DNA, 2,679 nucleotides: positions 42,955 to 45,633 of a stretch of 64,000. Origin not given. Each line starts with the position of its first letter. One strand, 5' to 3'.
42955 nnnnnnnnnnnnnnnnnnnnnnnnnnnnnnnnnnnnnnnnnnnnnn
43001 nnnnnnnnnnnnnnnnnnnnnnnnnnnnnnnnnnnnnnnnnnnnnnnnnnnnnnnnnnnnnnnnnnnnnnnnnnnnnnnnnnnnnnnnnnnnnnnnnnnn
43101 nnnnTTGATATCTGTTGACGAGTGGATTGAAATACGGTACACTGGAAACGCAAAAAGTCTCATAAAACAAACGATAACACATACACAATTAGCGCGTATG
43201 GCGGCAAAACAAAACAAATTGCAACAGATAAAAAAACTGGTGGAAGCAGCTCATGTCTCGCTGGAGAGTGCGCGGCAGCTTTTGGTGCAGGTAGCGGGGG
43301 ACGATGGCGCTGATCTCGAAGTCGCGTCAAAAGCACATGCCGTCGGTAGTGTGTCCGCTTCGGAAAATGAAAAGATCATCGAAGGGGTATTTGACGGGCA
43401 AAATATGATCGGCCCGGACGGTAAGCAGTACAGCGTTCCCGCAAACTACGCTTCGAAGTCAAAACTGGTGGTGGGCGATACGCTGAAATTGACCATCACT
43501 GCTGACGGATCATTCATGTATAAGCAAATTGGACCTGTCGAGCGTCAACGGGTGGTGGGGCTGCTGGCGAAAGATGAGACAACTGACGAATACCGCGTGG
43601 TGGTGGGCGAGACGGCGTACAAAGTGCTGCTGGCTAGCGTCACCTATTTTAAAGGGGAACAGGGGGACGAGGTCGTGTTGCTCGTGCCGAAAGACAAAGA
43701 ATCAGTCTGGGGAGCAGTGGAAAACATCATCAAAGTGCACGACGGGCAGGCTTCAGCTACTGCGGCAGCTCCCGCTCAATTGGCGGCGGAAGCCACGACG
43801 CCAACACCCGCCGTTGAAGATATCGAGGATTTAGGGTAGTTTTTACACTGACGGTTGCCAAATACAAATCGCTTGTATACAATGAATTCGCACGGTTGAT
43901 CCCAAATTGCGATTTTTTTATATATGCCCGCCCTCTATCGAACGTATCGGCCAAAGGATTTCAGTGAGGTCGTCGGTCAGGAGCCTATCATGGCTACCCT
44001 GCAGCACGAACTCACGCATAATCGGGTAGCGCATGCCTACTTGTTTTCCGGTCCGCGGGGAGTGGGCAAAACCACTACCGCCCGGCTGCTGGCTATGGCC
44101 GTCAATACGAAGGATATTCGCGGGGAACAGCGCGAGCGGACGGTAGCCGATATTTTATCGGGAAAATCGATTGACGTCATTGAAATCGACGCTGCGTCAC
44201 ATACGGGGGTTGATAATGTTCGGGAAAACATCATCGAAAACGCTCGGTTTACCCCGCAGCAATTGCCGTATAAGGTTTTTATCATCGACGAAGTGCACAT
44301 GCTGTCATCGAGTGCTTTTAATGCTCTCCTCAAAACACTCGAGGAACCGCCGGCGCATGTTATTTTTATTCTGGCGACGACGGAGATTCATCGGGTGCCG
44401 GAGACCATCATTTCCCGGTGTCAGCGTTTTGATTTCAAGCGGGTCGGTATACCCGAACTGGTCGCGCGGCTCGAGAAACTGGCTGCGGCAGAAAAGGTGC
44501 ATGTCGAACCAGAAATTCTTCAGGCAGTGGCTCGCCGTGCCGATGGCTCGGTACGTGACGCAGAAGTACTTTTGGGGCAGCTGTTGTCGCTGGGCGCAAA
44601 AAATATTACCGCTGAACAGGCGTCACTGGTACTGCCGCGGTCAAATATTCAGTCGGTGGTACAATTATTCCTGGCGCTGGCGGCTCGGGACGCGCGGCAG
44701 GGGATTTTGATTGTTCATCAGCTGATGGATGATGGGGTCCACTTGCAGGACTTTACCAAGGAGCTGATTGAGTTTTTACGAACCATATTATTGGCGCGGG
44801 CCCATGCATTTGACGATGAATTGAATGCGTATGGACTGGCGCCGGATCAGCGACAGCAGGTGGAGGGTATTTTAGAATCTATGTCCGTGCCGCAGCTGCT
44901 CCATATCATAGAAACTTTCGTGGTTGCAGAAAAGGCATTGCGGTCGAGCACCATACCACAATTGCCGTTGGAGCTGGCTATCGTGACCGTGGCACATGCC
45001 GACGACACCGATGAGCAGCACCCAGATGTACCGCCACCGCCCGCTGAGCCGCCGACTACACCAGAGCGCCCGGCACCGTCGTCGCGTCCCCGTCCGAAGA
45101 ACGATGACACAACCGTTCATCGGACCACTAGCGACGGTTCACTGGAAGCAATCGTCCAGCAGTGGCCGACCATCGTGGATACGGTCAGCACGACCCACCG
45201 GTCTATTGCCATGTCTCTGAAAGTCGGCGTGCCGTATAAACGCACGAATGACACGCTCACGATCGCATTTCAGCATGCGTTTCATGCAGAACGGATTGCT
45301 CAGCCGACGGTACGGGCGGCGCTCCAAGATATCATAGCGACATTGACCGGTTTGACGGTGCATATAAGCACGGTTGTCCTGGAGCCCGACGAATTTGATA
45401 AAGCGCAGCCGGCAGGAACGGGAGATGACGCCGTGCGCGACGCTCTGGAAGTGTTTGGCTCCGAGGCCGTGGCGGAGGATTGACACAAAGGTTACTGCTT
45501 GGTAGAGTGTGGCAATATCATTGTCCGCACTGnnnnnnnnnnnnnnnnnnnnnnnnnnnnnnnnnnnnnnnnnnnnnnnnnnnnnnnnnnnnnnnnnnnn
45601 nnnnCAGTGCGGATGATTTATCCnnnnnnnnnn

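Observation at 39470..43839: TraG/VirD4-like coupling ATPase cluster with acidic Pro-rich protein, membrane methyltransferase and OB-like protein, directly upstream of dnaX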

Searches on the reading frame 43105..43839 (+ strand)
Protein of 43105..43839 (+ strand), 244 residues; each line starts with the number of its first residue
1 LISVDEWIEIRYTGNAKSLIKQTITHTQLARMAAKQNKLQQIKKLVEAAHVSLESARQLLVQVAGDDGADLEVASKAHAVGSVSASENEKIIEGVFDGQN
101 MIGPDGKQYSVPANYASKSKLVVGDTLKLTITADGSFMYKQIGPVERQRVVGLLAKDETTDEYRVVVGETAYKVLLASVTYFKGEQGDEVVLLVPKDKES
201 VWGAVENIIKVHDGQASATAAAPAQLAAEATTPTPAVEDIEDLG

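Call 3: search_protein_families(library=pfam, proteins=[window:43105-43839:+], max_evalue=0.1)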
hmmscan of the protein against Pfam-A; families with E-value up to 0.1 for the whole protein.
window:43105-43839:+ (244 aa): 2 families
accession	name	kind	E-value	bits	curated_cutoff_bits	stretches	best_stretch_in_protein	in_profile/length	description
PF18141.7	UPF1_1B_dom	-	0.0058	17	28.5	0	111-145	24-58/93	RNA helicase UPF1, 1B domain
PF02637.23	GatB_Yqey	-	0.035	14.4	27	1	28-99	34-105/148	GatB domain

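Call 4: search_protein_families(library=ncbifam, proteins=[window:43105-43839:+], max_evalue=0.1)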
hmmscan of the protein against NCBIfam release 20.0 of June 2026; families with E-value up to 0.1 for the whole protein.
window:43105-43839:+ (244 aa): 2 families
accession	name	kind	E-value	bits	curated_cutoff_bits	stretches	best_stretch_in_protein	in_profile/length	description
NF003107.0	PRK04028.1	equivalog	0.018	13.4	456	1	27-98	512-583/630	Glu-tRNA(Gln) amidotransferase subunit GatE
NF001687.0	PRK00447.1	equivalog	0.028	14.3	149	0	29-89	44-103/145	hypothetical protein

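Call 37: search_solved_structures(query=window:43105-43839:+, max_evalue=10)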
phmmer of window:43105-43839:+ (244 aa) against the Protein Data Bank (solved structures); distinct sequences matched with E-value up to 10: 2.
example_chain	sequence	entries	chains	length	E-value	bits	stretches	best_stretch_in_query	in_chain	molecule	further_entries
4e27_A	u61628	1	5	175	0.093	15.8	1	22-129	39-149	Capsid Protein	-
4dmi_A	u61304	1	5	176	0.094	15.8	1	22-129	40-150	Capsid Protein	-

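Call 66: find_homologous_proteins(query=window:43198-43839:+, max_evalue=0.001)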
Query window:43198-43839:+ (213 aa): 8000 proteins with E <= 0.001 among 8000 candidates; the best 120 are listed.
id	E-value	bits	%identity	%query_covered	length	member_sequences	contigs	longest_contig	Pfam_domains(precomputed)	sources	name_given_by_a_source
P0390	1.4e-125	435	99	100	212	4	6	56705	-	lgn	-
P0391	4.1e-97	342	77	100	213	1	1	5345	-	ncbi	-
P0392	7.4e-97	341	78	100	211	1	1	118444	-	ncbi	-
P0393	2.4e-96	339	77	100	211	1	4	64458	-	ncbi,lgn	-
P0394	1.6e-94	333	77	100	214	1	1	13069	-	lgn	-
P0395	1.3e-92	327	76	99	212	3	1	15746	-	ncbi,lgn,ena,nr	ncbi:hypothetical protein IID19_03975 [Patescibacteria group bacterium]|nr:hypothetical protein [Pat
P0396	3.3e-92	326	74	100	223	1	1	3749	-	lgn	-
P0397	9.7e-90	318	75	100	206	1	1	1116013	-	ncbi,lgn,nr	ncbi:MAG: hypothetical protein HZC01_00510 [Candidatus Kerfeldbacteria bacterium]|nr:hypothetical pr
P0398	3.3e-88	313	72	99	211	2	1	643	-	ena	-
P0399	2.2e-87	310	73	98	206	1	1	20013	-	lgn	-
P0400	5.4e-87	309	73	99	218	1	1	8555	-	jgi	jgi:hypothetical protein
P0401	3.3e-86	306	72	99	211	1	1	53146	-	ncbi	ncbi:MAG: hypothetical protein V1668_02810 [Patescibacteria group bacterium]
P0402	1.2e-84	301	69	99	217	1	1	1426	-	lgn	-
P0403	2.6e-84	300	72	99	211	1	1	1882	-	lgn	-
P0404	6.5e-84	299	79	83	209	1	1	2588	-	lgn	-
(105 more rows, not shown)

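Call 93: search_protein_families(library=pfam, alignment_id=A4, max_evalue=1)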
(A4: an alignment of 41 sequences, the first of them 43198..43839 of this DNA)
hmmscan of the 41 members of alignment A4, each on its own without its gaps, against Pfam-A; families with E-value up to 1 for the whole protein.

A. member 1, window:43198-43839:+ (213 aa): 5 families
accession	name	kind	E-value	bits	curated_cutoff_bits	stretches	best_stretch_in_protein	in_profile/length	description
PF18141.7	UPF1_1B_dom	-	0.0045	17.4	28.5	0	80-114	24-58/93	RNA helicase UPF1, 1B domain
PF02637.23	GatB_Yqey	-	0.11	12.8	27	1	4-68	41-105/148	GatB domain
PF13584.12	BatD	-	0.17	13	24.1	0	85-140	3-52/92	BatD DUF11 like domain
PF06938.16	DUF1285_N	-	0.18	12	29.3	1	95-125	13-42/67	Domain of unknown function (DUF1285), N-terminal domain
PF03463.20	eRF1_1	-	0.19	12.2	23.8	1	154-188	10-43/123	eRF1 domain 1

B. families by the number of members that match (of 41 scanned): 22 families
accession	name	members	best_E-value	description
PF18141.7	UPF1_1B_dom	27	0.00027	RNA helicase UPF1, 1B domain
PF04014.23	MazE_antitoxin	21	0.0063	Antidote-toxin recognition MazE, bacterial antitoxin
PF22483.2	Mu-transpos_C_2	10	0.01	Mu transposase, C-terminal domain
PF08447.18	PAS_3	5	0.083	PAS fold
PF02637.23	GatB_Yqey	4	0.0067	GatB domain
PF06938.16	DUF1285_N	3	0.039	Domain of unknown function (DUF1285), N-terminal domain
PF22269.2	TagH_SH3-like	3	0.11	Teichoic acid transporter subunit TagH, SH3-like domain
PF22232.2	TraI_hel_assoc_N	2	0.025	TraI helicase-associated ssDNA bd, N-terminal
PF06438.17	HasA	2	0.031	Heme-binding protein A (HasA)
PF13152.11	DUF3967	1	0.018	Protein of unknown function (DUF3967)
PF00542.24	Ribosomal_L12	1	0.059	Ribosomal protein L7/L12 C-terminal domain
PF00269.25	SASP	1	0.07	Small, acid-soluble spore proteins, alpha/beta type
PF12327.13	FtsZ_C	1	0.094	FtsZ family, C-terminal domain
PF25243.1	WAV3_C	1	0.1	E3 ubiquitin-protein ligase WAV3-like, C-terminal domain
PF24650.2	TT1_Tal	1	0.11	Tal, N-terminal tail tube TT1 domain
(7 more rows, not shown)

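Call 97: search_protein_families(library=padloc, proteins=[window:43198-43839:+], max_evalue=0.01)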
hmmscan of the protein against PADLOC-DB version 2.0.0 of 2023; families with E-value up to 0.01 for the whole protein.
window:43198-43839:+ (213 aa): 0 families

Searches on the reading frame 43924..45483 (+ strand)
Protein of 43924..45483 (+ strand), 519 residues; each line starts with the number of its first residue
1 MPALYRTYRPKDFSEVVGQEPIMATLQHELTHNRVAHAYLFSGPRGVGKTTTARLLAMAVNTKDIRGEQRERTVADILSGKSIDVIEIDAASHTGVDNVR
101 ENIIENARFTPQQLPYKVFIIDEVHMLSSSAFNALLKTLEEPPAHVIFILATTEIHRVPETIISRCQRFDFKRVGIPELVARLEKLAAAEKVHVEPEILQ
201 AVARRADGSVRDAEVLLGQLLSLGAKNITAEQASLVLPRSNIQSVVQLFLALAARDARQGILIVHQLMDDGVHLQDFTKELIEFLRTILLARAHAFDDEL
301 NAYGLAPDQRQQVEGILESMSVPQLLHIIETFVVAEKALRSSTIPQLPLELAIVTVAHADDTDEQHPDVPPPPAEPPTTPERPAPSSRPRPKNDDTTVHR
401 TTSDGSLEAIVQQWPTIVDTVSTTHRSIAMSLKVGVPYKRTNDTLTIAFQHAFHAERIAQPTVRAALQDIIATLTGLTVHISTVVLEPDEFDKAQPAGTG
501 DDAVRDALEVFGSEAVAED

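Call 3: search_protein_families(library=pfam, proteins=[window:43924-45483:+], max_evalue=0.1)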
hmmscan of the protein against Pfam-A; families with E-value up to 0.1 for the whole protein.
window:43924-45483:+ (519 aa): 20 families
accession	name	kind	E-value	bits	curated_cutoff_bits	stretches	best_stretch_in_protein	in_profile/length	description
PF13177.12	DNA_pol3_delta2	-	1.9e-36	125.9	27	1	19-173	2-159/161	DNA polymerase III, delta subunit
PF00004.35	AAA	-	5.1e-15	56.5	21.2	1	40-169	2-126/131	ATPase family associated with various cellular activities (AAA)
PF12169.13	DNA_pol3_gamma3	-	5.4e-09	36.4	24.4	1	230-362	3-133/143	DNA polymerase III subunits gamma and tau domain III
PF13401.12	AAA_22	-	5e-08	33.8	27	1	39-152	8-124/130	AAA domain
PF22608.2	DNAX_ATPase_lid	-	1.9e-07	31.2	27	1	180-225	3-48/49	DNA polymerase III clamp loader subunit, ATPase lid domain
PF13604.12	AAA_30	-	2.2e-06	28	27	1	39-149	21-122/191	AAA domain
PF05496.18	RuvB_N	-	5.4e-06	26.7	27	1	9-66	2-65/159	Holliday junction DNA helicase RuvB P-loop domain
PF07728.20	AAA_5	-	1.1e-05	25.9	22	1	40-145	3-96/139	AAA domain (dynein-related subfamily)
PF13245.12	AAA_19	-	3.3e-05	24.5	25.1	1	38-149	13-123/134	AAA domain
PF07724.20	AAA_2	-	0.00013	22.5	27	1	39-141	6-101/166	AAA domain (Cdc48 subfamily)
PF13173.12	AAA_14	-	0.00056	20.3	27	1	38-142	4-88/129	AAA domain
PF06068.19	TIP49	-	0.001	18.8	23.8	1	76-153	238-311/347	TIP49 P-loop domain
PF13191.12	AAA_16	-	0.0015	19.5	32.6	1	16-120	2-104/167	AAA ATPase domain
PF13479.12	AAA_24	-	0.0055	17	27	1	41-135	7-84/195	AAA domain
PF04851.21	ResIII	-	0.0073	16.7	22.5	0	112-141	122-152/164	Type III restriction enzyme, res subunit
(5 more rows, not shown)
